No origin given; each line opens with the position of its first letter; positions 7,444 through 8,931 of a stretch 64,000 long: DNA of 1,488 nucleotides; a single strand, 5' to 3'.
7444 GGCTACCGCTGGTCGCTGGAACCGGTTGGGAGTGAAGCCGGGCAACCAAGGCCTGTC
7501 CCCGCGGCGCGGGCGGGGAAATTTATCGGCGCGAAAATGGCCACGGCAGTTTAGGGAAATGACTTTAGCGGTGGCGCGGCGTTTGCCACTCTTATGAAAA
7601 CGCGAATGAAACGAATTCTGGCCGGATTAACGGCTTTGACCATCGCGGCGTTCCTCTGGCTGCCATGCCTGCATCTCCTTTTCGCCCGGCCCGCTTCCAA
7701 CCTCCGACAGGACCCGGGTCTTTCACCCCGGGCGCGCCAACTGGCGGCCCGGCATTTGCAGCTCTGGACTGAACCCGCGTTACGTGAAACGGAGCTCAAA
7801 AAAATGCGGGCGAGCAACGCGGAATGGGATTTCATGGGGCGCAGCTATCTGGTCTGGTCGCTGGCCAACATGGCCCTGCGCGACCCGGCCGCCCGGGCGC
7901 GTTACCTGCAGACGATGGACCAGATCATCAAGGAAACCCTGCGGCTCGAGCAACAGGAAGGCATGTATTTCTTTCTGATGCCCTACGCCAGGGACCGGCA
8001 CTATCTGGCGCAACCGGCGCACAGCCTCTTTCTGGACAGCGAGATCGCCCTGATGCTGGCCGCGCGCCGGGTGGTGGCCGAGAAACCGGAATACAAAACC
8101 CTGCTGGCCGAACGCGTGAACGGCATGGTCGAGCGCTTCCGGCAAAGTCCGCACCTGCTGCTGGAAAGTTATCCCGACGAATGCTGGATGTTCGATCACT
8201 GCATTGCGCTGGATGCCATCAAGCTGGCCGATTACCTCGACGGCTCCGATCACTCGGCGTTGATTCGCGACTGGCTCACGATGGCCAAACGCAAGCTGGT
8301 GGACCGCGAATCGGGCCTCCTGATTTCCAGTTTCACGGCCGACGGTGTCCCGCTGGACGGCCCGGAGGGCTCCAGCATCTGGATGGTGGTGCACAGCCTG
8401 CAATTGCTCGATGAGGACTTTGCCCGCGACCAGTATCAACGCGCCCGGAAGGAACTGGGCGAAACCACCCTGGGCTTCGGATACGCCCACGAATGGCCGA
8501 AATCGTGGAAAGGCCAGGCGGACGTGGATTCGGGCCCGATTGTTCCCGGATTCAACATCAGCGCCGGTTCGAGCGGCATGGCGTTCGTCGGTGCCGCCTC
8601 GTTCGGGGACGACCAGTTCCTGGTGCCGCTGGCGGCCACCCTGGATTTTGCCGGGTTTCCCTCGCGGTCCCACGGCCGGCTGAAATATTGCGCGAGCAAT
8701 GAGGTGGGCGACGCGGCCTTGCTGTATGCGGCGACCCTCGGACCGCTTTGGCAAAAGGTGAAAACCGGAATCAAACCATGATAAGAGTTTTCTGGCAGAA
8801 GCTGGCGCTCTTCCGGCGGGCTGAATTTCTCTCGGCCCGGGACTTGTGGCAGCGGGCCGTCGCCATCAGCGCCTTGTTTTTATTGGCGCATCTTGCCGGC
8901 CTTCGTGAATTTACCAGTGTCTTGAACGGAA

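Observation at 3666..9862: ispH translationally chained to two class-B radical SAM enzymes, a possible Ldi-like protein and membrane proteins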

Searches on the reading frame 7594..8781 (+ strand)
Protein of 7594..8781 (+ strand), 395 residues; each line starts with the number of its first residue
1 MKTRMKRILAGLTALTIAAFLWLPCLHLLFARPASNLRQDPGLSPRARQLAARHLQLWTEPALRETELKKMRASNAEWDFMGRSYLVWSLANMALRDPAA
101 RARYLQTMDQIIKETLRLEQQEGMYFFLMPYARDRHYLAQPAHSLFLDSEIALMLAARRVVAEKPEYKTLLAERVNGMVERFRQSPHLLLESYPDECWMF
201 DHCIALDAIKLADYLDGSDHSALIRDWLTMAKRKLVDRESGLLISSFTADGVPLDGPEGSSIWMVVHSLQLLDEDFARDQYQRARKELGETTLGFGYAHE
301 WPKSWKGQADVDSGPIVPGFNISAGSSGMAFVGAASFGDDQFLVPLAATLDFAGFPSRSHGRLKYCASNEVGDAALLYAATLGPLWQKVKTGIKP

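Call 9: search_protein_families(library=pfam, proteins=[window:7594-8781:+], max_evalue=0.01)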
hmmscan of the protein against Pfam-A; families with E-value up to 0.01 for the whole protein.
window:7594-8781:+ (395 aa): 0 families

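Call 10: search_protein_families(library=ncbifam, proteins=[window:7594-8781:+], max_evalue=0.01)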
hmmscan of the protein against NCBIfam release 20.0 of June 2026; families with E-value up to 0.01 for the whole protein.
window:7594-8781:+ (395 aa): 0 families

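Call 13: find_homologous_proteins(query=window:7594-8778:+, max_evalue=0.001)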
Query window:7594-8778:+ (395 aa): 2437 proteins with E <= 0.001 among 8000 candidates; the best 120 are listed.
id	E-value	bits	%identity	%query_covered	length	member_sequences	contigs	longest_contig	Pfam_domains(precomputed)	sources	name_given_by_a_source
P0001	8.9e-240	813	89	100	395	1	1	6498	-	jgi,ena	-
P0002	6.1e-235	797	87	100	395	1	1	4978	-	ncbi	-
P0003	1.4e-228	776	84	100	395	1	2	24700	-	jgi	jgi:hypothetical protein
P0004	5.5e-228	774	84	100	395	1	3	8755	-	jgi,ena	-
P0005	1.4e-227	773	83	100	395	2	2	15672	-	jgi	jgi:hypothetical protein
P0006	1.6e-227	773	84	100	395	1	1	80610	-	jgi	jgi:hypothetical protein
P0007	1.6e-227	773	84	100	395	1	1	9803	-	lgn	-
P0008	2.7e-227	772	84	100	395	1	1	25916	-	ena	-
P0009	2.7e-227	772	84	100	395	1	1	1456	-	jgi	-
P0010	4.5e-227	771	84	100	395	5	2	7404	-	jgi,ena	jgi:hypothetical protein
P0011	4.8e-227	771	85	99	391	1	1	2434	-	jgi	jgi:hypothetical protein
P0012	1.3e-226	770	84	100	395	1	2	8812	-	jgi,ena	jgi:hypothetical protein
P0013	1.7e-226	770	84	100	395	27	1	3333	-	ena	-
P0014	3.7e-226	768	83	100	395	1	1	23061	-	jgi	jgi:hypothetical protein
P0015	1.2e-225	767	83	100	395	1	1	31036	-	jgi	jgi:hypothetical protein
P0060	2.5e-218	743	100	82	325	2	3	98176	-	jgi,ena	-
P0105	2.3e-213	726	79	99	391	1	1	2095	PF18566.8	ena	-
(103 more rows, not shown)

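Call 14: search_protein_families(library=pfam, proteins=[window:7594-8778:+, P0105], max_evalue=10)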
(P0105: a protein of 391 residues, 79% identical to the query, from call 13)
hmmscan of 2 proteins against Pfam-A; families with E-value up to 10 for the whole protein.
window:7594-8778:+ (395 aa): 0 families

P0105 (391 aa): 1 family
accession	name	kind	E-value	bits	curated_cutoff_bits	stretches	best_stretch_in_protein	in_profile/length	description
PF18566.7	Ldi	-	2.5e-05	24.4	26.1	1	172-363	127-314/318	Linalool dehydratase/isomerase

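Call 15: search_solved_structures(query=window:7594-8778:+, max_evalue=10, show_alignments=2)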
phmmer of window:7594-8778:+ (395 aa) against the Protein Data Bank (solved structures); distinct sequences matched with E-value up to 10: 8.
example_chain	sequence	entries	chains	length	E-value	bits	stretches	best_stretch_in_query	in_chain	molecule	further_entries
6t9h_A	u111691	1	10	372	0.0028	19.7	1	148-251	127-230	Linalool dehydratase-isomerase protein LDI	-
6tft_A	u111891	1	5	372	0.0069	18.4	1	149-251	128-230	Linalool dehydratase-isomerase protein LDI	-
6thm_A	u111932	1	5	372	0.0083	18.2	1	87-251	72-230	Linalool dehydratase-isomerase protein LDI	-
6tfr_A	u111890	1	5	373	0.0097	17.9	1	149-251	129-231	Linalool dehydratase-isomerase protein LDI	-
5hlr_A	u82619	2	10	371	0.012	17.6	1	149-251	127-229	Linalool dehydratase/isomerase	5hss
5g1u_A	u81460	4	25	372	0.012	17.6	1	149-251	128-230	LINALOOL DEHYDRATASE/ISOMERASE | LINALOOL DEHYDRATASE ISOMERASE | Linalool dehydratase-isomerase protein LDI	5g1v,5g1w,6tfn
7ad2_A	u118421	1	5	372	0.013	17.5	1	151-250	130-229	Linalool dehydratase/isomerase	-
5i3t_A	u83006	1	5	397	0.015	17.4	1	150-251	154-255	Linalool dehydratase/isomerase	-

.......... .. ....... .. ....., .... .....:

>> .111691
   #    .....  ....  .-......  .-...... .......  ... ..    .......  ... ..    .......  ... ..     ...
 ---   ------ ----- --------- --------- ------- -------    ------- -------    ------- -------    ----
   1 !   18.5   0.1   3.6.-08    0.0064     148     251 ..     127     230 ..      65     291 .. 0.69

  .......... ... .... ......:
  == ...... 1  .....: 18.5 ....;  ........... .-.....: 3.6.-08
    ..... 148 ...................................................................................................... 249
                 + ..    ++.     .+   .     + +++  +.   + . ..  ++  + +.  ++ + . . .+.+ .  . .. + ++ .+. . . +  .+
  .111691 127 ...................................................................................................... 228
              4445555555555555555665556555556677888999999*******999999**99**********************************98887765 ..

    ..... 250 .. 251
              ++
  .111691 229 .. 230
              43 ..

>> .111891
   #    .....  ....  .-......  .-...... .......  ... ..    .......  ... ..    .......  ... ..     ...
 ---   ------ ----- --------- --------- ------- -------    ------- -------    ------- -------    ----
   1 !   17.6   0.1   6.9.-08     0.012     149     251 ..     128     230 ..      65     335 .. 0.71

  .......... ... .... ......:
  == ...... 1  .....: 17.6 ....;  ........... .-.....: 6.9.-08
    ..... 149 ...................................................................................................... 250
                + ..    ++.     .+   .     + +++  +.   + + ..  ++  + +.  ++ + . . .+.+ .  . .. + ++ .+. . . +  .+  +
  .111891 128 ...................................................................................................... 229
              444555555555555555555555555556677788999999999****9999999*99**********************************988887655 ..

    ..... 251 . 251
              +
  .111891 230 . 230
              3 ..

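Call 18: find_related_loci(query=window:7594-8778:+, collection=genome_contigs, flank=10000)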
Query window:7594-8778:+ (395 aa) in genome_contigs; peptide patterns used: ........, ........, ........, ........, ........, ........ (x = any residue, [..] = any of these).
274 stretches matched a pattern; 190 encode a relative of the query (tblastn E <= 1e-3); the best 80 are kept; 80 distinct loci.
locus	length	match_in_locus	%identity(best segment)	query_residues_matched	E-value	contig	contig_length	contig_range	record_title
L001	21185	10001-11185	84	1-395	0e+0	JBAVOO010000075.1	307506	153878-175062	MAG: Verrucomicrobiia bacterium isolate MFD03092_ilm_asm_bin27 k127_211024, whole genome shotgun sequence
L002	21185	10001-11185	83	1-395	0e+0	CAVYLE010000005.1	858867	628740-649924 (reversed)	MAG: uncultured Verrucomicrobiae bacterium isolate MFD01476.bin.1.197 genome assembly, contig: contig_18843, whole genom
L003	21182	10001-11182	82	1-394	0e+0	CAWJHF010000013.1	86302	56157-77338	MAG: uncultured Verrucomicrobiae bacterium isolate MFD01231.bin.1.64 genome assembly, contig: contig_31464, whole genome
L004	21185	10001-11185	82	1-395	0e+0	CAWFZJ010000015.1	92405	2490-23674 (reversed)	MAG: uncultured Verrucomicrobiae bacterium isolate MFD05379.bin.3.52 genome assembly, contig: contig_1186, whole genome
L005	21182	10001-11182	81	1-394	0e+0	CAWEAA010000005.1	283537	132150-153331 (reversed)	MAG: uncultured Verrucomicrobiae bacterium isolate MFD05580.bin.1.24 genome assembly, contig: contig_26962, whole genome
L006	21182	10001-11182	81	1-394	0e+0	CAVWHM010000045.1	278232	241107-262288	MAG: uncultured Verrucomicrobiae bacterium isolate MFD01476.bin.2.105 genome assembly, contig: contig_76808, whole genom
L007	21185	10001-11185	81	1-395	0e+0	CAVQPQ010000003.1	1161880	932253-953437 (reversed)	MAG: uncultured Verrucomicrobiae bacterium isolate MFD01231.bin.1.54 genome assembly, contig: contig_3351, whole genome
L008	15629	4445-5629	81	1-395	0e+0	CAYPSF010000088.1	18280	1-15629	MAG TPA_asm: uncultured Bifidobacteriaceae bacterium isolate binchicken_co54_474 genome assembly, contig: NODE_5411_leng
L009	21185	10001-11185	82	1-395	0e+0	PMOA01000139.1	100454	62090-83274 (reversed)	MAG: Limisphaerales bacterium isolate palsa_1371 73.20110600_P1D.3_contig_80, whole genome shotgun sequence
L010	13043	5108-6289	80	1-394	0e+0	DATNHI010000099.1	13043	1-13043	MAG TPA_asm: Verrucomicrobiia bacterium isolate SMAG_U11343 k141_1436926, whole genome shotgun sequence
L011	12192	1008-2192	79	1-395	0e+0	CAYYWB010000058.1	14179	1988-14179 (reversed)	MAG TPA_asm: uncultured Bifidobacteriaceae bacterium isolate binchicken_co3_427 genome assembly, contig: NODE_13895_leng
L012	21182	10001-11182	77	1-394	0e+0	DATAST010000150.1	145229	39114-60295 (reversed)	MAG TPA_asm: Verrucomicrobiia bacterium isolate SMAG_U5527 k141_1490154, whole genome shotgun sequence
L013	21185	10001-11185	78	1-395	0e+0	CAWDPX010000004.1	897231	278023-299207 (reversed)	MAG: uncultured Verrucomicrobiae bacterium isolate MFD01689.bin.2.14 genome assembly, contig: contig_15800, whole genome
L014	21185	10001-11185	80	1-395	0e+0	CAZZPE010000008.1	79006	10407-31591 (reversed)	MAG TPA_asm: uncultured Bifidobacteriaceae bacterium isolate binchicken_co3_607 genome assembly, contig: NODE_820_length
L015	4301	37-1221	77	1-395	0e+0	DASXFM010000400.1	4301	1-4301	MAG TPA_asm: Verrucomicrobiia bacterium isolate SMAG_U5138 k141_2506569, whole genome shotgun sequence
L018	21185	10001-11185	77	1-395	0e+0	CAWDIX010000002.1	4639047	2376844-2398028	MAG: uncultured Verrucomicrobiae bacterium isolate MFD06435.bin.2.9 genome assembly, contig: contig_20627, whole genome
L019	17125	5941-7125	77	1-395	0e+0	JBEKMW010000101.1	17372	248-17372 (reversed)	MAG: Verrucomicrobiota bacterium isolate SPRUCE 402 SPRUCE_402_101, whole genome shotgun sequence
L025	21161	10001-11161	68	4-390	0e+0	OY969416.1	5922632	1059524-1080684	MAG: uncultured Verrucomicrobiae bacterium isolate MFD04967.bin.1.157 genome assembly, chromosome: 1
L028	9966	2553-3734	68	1-394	0e+0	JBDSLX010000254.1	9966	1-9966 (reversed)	MAG: Verrucomicrobiota bacterium isolate cluster1_bin.38 k127_8971872, whole genome shotgun sequence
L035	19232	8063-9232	66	6-395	3e-175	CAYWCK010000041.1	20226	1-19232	MAG TPA_asm: uncultured Bifidobacteriaceae bacterium isolate binchicken_co118_301 genome assembly, contig: NODE_2676_len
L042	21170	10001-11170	61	1-390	2e-166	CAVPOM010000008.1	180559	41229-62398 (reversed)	MAG: uncultured Verrucomicrobiae bacterium isolate MFD00008.bin.2.151 genome assembly, contig: contig_56464, whole genom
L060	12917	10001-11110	58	21-390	8e-155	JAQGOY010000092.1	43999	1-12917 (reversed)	MAG: Verrucomicrobiales bacterium isolate RYN_625 scaffold_344670, whole genome shotgun sequence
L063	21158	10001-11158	61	4-389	6e-154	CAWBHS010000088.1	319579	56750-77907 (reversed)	MAG: uncultured Verrucomicrobiae bacterium isolate MFD05684.bin.2.284 genome assembly, contig: contig_65485, whole genom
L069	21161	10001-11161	56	4-390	3e-148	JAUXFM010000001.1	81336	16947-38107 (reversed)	MAG: Lentisphaerales bacterium isolate CSMAG_2903 CSMAG_2903_k117_2871641_length_81336_cov_12.9750, whole genome shotgun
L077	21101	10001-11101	60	24-390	1e-144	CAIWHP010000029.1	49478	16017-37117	MAG: uncultured Lentisphaerae bacterium isolate Loclat_bin-07389 genome assembly, contig: bin-07389:029/280, whole genom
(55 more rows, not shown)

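Call 25: search_protein_representatives(protein=window:7594-8778:+)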
Query: 395 residues. Proteins with E-value up to 0.001 (for the whole library): 1368; up to 1e-10: 757; up to 1e-30: 154. The best 150 are listed.
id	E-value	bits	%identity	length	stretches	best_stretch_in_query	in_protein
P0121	1.5e-144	498.0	57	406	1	13-395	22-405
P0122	4.8e-138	476.6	61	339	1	57-392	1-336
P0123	2.0e-136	471.2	54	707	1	5-392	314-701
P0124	4.7e-123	427.3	51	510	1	6-390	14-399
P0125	3.6e-109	381.5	64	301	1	5-268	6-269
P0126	1.5e-108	379.5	43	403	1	5-392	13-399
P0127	6.2e-103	361.0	47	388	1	5-387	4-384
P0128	1.4e-100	353.2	43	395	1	7-386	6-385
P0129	5.6e-97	341.4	45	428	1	12-389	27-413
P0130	9.0e-97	340.7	70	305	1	124-345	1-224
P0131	1.1e-96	340.5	48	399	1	12-391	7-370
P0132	4.5e-95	335.1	47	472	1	17-388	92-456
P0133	8.8e-94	330.9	68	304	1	9-220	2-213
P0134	2.1e-93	329.6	48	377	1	8-389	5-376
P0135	9.5e-93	327.5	43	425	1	5-393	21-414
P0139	5.2e-88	311.9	43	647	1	43-388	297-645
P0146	2.2e-83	296.7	46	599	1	13-391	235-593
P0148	5.2e-82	292.1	40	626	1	3-395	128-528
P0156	1.5e-74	267.6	39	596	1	33-395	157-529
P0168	2.6e-70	253.6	41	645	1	58-391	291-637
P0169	2.7e-70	253.6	42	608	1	40-389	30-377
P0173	3.8e-69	249.8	37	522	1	40-389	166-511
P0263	3.5e-34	134.7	38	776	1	176-380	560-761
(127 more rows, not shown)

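Call 26: search_protein_families(library=pfam, proteins=[P0123, P0139, P0146, P0148, P0156, P0168, P0169, P0173, P0263, P0124], max_evalue=0.01)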
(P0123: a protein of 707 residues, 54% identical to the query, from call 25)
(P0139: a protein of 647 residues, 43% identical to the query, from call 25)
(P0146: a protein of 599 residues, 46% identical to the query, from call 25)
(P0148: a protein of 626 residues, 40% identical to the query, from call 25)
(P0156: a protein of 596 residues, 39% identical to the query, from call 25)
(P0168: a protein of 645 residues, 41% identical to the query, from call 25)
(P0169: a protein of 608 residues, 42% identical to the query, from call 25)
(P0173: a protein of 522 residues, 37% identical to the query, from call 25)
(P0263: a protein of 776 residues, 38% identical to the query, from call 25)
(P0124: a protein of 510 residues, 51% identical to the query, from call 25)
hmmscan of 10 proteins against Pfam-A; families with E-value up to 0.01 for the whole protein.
P0123 (707 aa): 1 family
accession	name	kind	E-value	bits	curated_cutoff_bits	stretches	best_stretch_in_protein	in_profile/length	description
PF18566.7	Ldi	-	4.3e-07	30.2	26.1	1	472-597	114-241/318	Linalool dehydratase/isomerase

P0139 (647 aa): 2 families
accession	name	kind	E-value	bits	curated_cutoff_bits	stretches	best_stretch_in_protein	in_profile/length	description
PF18566.7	Ldi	-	5.9e-11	42.9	26.1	1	418-623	115-313/318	Linalool dehydratase/isomerase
PF07470.19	Glyco_hydro_88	-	0.0007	19.1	26.6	1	381-504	53-182/352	Glycosyl Hydrolase Family 88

P0146 (599 aa): 0 families

P0148 (626 aa): 0 families

P0156 (596 aa): 1 family
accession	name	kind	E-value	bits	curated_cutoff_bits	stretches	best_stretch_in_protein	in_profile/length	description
PF03773.19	ArsP_1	-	0.0035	17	32.3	1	105-230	104-202/294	Predicted permease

P0168 (645 aa): 1 family
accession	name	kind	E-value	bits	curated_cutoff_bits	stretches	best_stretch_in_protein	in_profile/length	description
PF18566.7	Ldi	-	1.1e-05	25.5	26.1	1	410-538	115-245/318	Linalool dehydratase/isomerase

P0169 (608 aa): 2 families
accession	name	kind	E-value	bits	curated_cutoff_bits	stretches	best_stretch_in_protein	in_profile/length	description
PF16138.10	DUF4846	-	2.2e-32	113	37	1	390-606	4-239/239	Domain of unknown function (4846)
PF18566.7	Ldi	-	0.00083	19.4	26.1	1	182-336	145-295/318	Linalool dehydratase/isomerase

P0173 (522 aa): 1 family
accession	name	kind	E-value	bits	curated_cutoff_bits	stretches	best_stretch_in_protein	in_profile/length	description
PF18566.7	Ldi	-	4.2e-08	33.5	26.1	1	289-488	116-313/318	Linalool dehydratase/isomerase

P0263 (776 aa): 1 family
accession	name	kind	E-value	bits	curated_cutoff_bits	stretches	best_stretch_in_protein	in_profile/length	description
PF18566.7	Ldi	-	0.00072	19.6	26.1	1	555-674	122-243/318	Linalool dehydratase/isomerase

P0124 (510 aa): 1 family
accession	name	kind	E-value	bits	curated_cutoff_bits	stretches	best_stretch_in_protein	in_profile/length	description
PF18566.7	Ldi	-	7.9e-05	22.7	26.1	1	190-377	133-315/318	Linalool dehydratase/isomerase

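Call 27: search_protein_families(library=pfam, proteins=[L003:6305-7696:+, L003:7706-8449:+, L003:8425-9147:+, L003:9182-9940:+, L009:13273-13614:+, L001:13499-15271:+, L001:12377-12919:+, L001:13001-13432:+], max_evalue=0.01)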
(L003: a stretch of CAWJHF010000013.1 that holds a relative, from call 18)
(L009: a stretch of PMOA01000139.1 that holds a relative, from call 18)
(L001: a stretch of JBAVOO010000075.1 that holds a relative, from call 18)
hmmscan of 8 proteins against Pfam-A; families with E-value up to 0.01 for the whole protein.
L003:6305-7696:+ (463 aa): 1 family
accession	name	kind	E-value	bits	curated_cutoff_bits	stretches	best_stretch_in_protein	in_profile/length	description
PF06123.17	CreD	-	7.2e-148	493.4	23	1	21-458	2-428/428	Inner membrane protein CreD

L003:7706-8449:+ (247 aa): 0 families

L003:8425-9147:+ (240 aa): 0 families

L003:9182-9940:+ (252 aa): 0 families

L009:13273-13614:+ (113 aa): 0 families

L001:13499-15271:+ (590 aa): 0 families

L001:12377-12919:+ (180 aa): 5 families
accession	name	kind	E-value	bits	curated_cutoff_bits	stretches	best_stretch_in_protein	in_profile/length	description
PF04542.20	Sigma70_r2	-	9.3e-12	45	24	1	19-85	1-69/71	Sigma-70 region 2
PF04545.22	Sigma70_r4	-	7.9e-10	38.6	24.1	1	120-169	1-50/50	Sigma-70, region 4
PF08281.18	Sigma70_r4_2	-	1.2e-09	38.1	25.7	1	116-166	3-53/54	Sigma-70, region 4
PF07638.17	Sigma70_ECF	-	0.0028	18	21.1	1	18-171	25-183/185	ECF sigma factor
PF13384.12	HTH_23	-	0.0066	16.7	24.6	0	134-167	12-49/50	Homeodomain-like domain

L001:13001-13432:+ (143 aa): 0 families
